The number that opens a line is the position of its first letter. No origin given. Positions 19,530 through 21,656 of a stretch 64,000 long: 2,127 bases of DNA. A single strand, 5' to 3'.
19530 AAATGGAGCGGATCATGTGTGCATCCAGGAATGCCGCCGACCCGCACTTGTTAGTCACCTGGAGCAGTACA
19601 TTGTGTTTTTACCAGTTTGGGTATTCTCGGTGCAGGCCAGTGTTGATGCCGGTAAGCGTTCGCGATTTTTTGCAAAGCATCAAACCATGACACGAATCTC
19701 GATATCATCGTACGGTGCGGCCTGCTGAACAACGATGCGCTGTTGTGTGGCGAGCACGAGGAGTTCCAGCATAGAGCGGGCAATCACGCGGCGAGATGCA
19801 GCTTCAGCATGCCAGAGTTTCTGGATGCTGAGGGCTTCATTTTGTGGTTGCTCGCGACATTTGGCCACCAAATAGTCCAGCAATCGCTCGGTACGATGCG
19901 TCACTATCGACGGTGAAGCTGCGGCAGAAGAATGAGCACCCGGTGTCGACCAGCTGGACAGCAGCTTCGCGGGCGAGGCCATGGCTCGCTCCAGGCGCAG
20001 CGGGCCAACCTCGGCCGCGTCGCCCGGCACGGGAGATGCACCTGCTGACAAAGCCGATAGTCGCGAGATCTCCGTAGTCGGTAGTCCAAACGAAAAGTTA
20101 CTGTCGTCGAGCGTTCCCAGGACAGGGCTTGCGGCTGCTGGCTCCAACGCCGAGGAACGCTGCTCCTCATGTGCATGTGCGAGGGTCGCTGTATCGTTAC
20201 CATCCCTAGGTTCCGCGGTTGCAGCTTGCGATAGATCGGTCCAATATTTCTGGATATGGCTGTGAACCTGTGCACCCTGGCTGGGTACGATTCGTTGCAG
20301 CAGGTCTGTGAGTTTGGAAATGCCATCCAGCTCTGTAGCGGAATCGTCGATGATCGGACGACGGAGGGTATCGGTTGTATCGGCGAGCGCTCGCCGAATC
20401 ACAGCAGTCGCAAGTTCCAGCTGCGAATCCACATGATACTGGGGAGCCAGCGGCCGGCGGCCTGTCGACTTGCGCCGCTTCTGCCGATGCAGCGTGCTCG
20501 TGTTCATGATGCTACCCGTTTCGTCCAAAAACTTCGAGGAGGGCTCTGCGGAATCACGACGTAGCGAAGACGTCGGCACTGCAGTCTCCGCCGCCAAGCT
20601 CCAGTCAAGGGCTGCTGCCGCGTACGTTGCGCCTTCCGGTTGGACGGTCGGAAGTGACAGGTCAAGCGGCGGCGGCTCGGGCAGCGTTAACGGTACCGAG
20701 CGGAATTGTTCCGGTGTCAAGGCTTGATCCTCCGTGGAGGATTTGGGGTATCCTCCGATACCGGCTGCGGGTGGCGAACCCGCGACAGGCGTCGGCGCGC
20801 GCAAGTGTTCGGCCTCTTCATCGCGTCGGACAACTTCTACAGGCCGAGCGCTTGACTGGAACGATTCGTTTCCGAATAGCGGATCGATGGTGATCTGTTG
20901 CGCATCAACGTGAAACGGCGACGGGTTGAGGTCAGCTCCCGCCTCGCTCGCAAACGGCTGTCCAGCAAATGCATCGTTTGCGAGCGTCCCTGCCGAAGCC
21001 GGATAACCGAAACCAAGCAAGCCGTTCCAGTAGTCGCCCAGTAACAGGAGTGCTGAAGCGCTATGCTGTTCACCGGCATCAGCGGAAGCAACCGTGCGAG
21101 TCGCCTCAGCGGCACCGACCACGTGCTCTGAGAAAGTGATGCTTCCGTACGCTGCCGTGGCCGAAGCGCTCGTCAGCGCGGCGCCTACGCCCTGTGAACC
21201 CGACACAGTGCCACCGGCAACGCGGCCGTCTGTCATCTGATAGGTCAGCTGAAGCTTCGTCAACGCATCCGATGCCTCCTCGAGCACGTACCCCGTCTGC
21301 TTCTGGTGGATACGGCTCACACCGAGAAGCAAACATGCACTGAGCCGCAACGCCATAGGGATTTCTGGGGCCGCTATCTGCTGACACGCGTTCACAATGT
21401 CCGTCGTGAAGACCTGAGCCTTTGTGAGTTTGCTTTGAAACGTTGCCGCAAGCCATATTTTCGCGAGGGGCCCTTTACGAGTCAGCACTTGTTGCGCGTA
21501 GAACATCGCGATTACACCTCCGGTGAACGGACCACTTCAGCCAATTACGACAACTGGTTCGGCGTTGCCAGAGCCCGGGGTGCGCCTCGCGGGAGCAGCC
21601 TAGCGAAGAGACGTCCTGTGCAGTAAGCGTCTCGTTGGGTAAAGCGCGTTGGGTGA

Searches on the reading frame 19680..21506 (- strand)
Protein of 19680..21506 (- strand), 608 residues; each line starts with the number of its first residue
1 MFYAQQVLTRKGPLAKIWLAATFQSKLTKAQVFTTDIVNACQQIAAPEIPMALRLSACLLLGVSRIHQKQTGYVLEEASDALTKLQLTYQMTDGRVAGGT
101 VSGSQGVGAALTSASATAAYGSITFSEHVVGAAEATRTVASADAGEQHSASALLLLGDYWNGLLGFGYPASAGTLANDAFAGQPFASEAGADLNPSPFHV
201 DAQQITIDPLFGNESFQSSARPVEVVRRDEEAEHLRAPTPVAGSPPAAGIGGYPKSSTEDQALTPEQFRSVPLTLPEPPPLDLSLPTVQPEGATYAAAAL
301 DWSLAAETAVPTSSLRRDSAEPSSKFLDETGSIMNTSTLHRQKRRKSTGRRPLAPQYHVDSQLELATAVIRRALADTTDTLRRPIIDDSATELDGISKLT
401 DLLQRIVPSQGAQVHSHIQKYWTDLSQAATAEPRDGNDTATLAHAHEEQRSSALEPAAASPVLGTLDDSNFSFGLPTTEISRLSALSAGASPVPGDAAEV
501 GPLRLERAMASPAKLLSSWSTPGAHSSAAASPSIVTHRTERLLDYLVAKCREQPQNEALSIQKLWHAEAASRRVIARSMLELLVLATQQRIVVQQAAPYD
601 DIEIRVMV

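Call 37: search_protein_families(library=pfam, proteins=[window:19680-21506:-], max_evalue=0.001)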
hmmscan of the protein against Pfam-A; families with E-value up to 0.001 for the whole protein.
window:19680-21506:- (608 aa): 2 families
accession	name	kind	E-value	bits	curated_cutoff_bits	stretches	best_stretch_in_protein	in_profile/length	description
PF04825.18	Rad21_Rec8_N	-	5.6e-32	110.6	23.1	1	1-91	1-91/110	N terminus of Rad21 / Rec8 like protein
PF04824.21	Rad21_Rec8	-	2.3e-08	33.7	22.7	1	567-606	12-51/55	Conserved region of Rad21 / Rec8 like protein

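Call 38: find_encoding_contigs(protein=window:19680-21506:-, flank=10000, max_places=6)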
Protein window:19680-21506:- (608 aa): no gene with exactly this product is on record in the collection.
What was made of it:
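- Tried and rejected: A look-up with the Rad21-like ORF found no exact record (call 38).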
